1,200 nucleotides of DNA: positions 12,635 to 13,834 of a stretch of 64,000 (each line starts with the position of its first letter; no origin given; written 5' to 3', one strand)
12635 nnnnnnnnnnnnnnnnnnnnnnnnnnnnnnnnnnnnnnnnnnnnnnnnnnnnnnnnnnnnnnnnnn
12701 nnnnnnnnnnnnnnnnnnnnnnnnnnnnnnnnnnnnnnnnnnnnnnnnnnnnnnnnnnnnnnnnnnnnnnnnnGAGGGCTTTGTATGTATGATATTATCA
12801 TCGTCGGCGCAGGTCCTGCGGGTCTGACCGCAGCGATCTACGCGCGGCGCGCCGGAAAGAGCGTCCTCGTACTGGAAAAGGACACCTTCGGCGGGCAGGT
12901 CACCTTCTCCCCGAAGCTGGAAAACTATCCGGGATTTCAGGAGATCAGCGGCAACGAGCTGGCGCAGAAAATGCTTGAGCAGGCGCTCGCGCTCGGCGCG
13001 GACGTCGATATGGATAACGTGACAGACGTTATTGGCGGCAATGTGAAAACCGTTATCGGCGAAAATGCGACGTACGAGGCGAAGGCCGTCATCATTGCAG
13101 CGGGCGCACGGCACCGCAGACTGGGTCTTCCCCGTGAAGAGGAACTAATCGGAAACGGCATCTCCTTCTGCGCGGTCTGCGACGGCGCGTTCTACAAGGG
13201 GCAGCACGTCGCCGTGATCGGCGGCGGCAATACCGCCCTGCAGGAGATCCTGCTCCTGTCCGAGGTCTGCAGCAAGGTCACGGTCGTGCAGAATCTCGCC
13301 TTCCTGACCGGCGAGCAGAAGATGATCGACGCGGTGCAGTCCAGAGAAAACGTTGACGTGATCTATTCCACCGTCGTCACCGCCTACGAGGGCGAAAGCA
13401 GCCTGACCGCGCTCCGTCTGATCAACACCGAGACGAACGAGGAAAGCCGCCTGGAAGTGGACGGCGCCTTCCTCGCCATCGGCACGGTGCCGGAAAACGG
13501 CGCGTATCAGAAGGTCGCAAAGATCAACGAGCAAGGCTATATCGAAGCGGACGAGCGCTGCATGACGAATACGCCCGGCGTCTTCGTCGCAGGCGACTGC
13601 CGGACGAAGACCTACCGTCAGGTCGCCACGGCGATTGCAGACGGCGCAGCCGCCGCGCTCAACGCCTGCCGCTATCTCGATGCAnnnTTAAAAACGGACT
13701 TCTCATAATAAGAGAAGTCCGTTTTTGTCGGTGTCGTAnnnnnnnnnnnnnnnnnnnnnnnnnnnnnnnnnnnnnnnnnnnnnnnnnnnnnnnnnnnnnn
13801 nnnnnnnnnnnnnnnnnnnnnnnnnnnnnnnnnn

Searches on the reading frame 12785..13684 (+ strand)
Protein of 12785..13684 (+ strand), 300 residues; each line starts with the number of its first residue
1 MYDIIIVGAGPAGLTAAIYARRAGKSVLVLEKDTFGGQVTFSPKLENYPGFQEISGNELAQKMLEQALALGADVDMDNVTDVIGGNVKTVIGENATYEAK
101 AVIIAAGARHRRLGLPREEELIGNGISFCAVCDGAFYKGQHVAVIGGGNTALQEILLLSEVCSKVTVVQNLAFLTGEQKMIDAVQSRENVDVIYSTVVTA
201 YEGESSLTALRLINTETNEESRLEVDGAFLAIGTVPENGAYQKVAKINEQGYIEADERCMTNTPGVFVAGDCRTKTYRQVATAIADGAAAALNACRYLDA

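Call 5: search_protein_families(library=pfam, proteins=[window:12785-13684:+], max_evalue=0.01)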
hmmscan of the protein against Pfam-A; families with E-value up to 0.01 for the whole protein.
window:12785-13684:+ (300 aa): 13 families
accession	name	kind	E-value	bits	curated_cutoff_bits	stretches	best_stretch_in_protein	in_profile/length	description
PF07992.20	Pyr_redox_2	-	5.5e-48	164.3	26.1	1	2-287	1-291/291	Pyridine nucleotide-disulphide oxidoreductase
PF13738.12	Pyr_redox_3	-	2.8e-20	73.2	30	2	85-270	111-305/305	Pyridine nucleotide-disulphide oxidoreductase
PF01266.30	DAO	-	9.9e-12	45.5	27.9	2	3-37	1-36/353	FAD dependent oxidoreductase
PF00070.33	Pyr_redox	-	1.9e-10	41.6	22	1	141-208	1-75/82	Pyridine nucleotide-disulphide oxidoreductase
PF00890.30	FAD_binding_2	-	1.8e-09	37.8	20.4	1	3-42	1-41/414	FAD binding domain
PF12831.13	FAD_oxidored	-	3.2e-09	37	27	1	3-41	1-40/416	FAD dependent oxidoreductase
PF13450.12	NAD_binding_8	-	5e-09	36.7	21.9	1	6-40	1-36/68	NAD(P)-binding Rossmann-like domain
PF03486.20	HI0933_like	-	3.3e-07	30.4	50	1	3-34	2-33/244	HI0933-like protein Rossmann domain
PF01134.28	GIDA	-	1.4e-06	28.1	22.1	1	3-34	1-34/391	Glucose inhibited division protein A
PF13241.12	NAD_binding_7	-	5.5e-06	27.3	22.1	1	138-246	6-80/104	Putative NAD(P)-binding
PF01946.23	Thi4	-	6.8e-06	25.9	26.2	1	3-37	19-55/235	Thi4 family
PF01494.25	FAD_binding_3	-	8.9e-06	25.6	22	1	2-33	2-33/349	FAD binding domain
PF05834.18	Lycopene_cycl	-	0.0018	17.8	23.4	0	3-31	1-31/380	Lycopene cyclase protein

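Call 6: search_protein_families(library=ncbifam, proteins=[window:12785-13684:+], max_evalue=0.01)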
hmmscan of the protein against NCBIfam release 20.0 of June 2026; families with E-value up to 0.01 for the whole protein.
window:12785-13684:+ (300 aa): 141 families (the best 25 are shown)
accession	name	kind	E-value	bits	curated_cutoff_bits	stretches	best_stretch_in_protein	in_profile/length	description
TIGR01292.1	TRX_reduct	equivalog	1.5e-99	332.6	343.45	1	2-298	1-300/300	thioredoxin-disulfide reductase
TIGR03143.1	AhpF_homolog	hypoth_equivalog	5.2e-80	269.6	687.65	1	1-298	4-308/555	putative alkyl hydroperoxide reductase F subunit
TIGR03140.1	AhpF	equivalog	1.5e-69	234.9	502.9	1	2-297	213-511/515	alkyl hydroperoxide reductase subunit F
NF007614.0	PRK10262.1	equivalog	2.7e-54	184.4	644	1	4-300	9-316/321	thioredoxin-disulfide reductase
TIGR01350.1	lipoamide_DH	equivalog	7.4e-23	81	408.8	2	91-292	122-327/461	dihydrolipoyl dehydrogenase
NF009410.0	PRK12771.1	subfamily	6.7e-21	74.5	516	1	4-299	141-446/566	NAD(P)-binding protein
TIGR02053.1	MerA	equivalog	2.9e-19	69.4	454.45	2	91-296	122-330/465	mercury(II) reductase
NF004945.0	PRK06292.2-3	equivalog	1.8e-17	63.4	494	2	87-276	118-308/457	dihydrolipoyl dehydrogenase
TIGR04018.1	Bthiol_YpdA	hypoth_equivalog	4e-17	62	339.9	2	89-274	104-290/316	YpdA family putative bacillithiol disulfide reductase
TIGR03315.1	Se_ygfK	equivalog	2.3e-16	58.5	835.3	1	4-292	540-833/1012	putative selenate reductase subunit YgfK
NF009409.0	PRK12770.1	subfamily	2.4e-15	56.4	343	1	4-299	21-351/360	putative glutamate synthase subunit beta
NF004776.0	PRK06116.1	equivalog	3.1e-14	52.8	480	2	88-288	121-319/450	glutathione-disulfide reductase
TIGR01316.1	gltA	equivalog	4.1e-14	52.2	471.75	2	214-297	365-448/449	NADPH-dependent glutamate synthase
NF009454.0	PRK12814.1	equivalog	8.7e-14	50.8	916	1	4-299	196-501/657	putative NADPH-dependent glutamate synthase small subunit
TIGR03997.1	mycofact_OYE_2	equivalog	9.8e-14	50.7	793.15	1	4-292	382-643/645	mycofactocin system FadH/OYE family oxidoreductase 2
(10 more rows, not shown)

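Call 38: search_solved_structures(query=window:12785-13684:+, max_evalue=1e-20, show_alignments=0)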
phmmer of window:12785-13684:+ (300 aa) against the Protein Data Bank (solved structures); distinct sequences matched with E-value up to 1e-20: 53.
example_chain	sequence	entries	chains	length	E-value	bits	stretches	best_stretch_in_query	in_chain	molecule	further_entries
7aaw_A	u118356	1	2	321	6.4e-75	255.4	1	1-299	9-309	Thioredoxin reductase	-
7jyp_A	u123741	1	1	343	1.5e-70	241.1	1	2-296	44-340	Thioredoxin reductase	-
5uth_A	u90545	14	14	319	1.7e-70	240.9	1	2-298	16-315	Thioredoxin reductase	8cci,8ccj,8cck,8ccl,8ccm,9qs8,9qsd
9xub_A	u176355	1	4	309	9.1e-69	235.3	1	2-298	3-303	Thioredoxin reductase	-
2a87_A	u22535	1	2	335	1.2e-68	234.9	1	2-298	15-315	Thioredoxin reductase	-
2q7v_A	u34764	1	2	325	2.9e-68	233.6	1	2-298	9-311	Thioredoxin reductase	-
4gcm_A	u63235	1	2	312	3.9e-65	223.3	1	2-299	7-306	Thioredoxin reductase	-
5uwy_A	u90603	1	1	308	6e-65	222.7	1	1-299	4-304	Thioredoxin reductase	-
4zn0_A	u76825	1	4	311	3.4e-62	213.7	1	1-299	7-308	Thioredoxin reductase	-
5mh4_A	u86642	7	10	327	3.8e-61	210.3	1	2-297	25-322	Thioredoxin reductase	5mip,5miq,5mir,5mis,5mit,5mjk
6bwt_A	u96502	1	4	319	5.3e-57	196.7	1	3-299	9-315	Thioredoxin reductase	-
4jnq_A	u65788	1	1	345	5.3e-56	193.4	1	4-299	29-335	Thioredoxin reductase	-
3cty_A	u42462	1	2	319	2.5e-55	191.2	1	2-293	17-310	Thioredoxin reductase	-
2q0k_A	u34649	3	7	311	5.2e-55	190.1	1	1-299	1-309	Thioredoxin reductase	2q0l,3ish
5u63_A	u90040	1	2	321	1.4e-54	188.7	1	4-300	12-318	Thioredoxin reductase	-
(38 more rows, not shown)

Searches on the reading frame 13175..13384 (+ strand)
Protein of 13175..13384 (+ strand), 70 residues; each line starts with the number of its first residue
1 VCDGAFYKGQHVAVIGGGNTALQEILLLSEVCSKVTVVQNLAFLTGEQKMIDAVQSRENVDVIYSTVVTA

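Call 41: search_solved_structures(query=window:13175-13384:+, max_evalue=0.001, show_alignments=5)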
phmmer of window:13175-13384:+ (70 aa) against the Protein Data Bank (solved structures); distinct sequences matched with E-value up to 0.001: 41.
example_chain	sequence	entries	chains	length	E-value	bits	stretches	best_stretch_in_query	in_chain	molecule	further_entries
4jnq_A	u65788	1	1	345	3e-14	55.8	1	2-68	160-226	Thioredoxin reductase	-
3r9u_A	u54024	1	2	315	9.8e-12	47.9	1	2-67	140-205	Thioredoxin reductase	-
6bwt_A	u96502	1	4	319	1.3e-11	47.5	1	2-67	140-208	Thioredoxin reductase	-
31lc_A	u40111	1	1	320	1.2e-10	44.5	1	2-60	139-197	Thioredoxin reductase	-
7aaw_A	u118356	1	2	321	1.9e-10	43.8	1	1-66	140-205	Thioredoxin reductase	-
7e52_A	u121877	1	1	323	5.9e-10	42.3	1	2-59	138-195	Thioredoxin reductase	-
7jyp_A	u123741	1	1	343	9.7e-10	41.6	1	2-68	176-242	Thioredoxin reductase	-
1tde_A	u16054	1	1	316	1e-09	41.6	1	2-64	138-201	THIOREDOXIN REDUCTASE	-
1cl0_A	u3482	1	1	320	1e-09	41.5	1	2-64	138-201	THIOREDOXIN REDUCTASE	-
1f6m_A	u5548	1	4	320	1e-09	41.5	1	2-64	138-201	THIOREDOXIN REDUCTASE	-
5uwy_A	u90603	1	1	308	1.1e-09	41.5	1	1-68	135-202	Thioredoxin reductase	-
4zn0_A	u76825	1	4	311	2.7e-09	40.2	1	1-66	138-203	Thioredoxin reductase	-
5usx_A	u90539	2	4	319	6.2e-09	39.1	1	2-57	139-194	Thioredoxin reductase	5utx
5vt3_A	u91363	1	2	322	6.3e-09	39.1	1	2-57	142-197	Thioredoxin reductase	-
1hyu_A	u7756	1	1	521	6.8e-09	39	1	2-67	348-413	ALKYL HYDROPEROXIDE REDUCTASE SUBUNIT F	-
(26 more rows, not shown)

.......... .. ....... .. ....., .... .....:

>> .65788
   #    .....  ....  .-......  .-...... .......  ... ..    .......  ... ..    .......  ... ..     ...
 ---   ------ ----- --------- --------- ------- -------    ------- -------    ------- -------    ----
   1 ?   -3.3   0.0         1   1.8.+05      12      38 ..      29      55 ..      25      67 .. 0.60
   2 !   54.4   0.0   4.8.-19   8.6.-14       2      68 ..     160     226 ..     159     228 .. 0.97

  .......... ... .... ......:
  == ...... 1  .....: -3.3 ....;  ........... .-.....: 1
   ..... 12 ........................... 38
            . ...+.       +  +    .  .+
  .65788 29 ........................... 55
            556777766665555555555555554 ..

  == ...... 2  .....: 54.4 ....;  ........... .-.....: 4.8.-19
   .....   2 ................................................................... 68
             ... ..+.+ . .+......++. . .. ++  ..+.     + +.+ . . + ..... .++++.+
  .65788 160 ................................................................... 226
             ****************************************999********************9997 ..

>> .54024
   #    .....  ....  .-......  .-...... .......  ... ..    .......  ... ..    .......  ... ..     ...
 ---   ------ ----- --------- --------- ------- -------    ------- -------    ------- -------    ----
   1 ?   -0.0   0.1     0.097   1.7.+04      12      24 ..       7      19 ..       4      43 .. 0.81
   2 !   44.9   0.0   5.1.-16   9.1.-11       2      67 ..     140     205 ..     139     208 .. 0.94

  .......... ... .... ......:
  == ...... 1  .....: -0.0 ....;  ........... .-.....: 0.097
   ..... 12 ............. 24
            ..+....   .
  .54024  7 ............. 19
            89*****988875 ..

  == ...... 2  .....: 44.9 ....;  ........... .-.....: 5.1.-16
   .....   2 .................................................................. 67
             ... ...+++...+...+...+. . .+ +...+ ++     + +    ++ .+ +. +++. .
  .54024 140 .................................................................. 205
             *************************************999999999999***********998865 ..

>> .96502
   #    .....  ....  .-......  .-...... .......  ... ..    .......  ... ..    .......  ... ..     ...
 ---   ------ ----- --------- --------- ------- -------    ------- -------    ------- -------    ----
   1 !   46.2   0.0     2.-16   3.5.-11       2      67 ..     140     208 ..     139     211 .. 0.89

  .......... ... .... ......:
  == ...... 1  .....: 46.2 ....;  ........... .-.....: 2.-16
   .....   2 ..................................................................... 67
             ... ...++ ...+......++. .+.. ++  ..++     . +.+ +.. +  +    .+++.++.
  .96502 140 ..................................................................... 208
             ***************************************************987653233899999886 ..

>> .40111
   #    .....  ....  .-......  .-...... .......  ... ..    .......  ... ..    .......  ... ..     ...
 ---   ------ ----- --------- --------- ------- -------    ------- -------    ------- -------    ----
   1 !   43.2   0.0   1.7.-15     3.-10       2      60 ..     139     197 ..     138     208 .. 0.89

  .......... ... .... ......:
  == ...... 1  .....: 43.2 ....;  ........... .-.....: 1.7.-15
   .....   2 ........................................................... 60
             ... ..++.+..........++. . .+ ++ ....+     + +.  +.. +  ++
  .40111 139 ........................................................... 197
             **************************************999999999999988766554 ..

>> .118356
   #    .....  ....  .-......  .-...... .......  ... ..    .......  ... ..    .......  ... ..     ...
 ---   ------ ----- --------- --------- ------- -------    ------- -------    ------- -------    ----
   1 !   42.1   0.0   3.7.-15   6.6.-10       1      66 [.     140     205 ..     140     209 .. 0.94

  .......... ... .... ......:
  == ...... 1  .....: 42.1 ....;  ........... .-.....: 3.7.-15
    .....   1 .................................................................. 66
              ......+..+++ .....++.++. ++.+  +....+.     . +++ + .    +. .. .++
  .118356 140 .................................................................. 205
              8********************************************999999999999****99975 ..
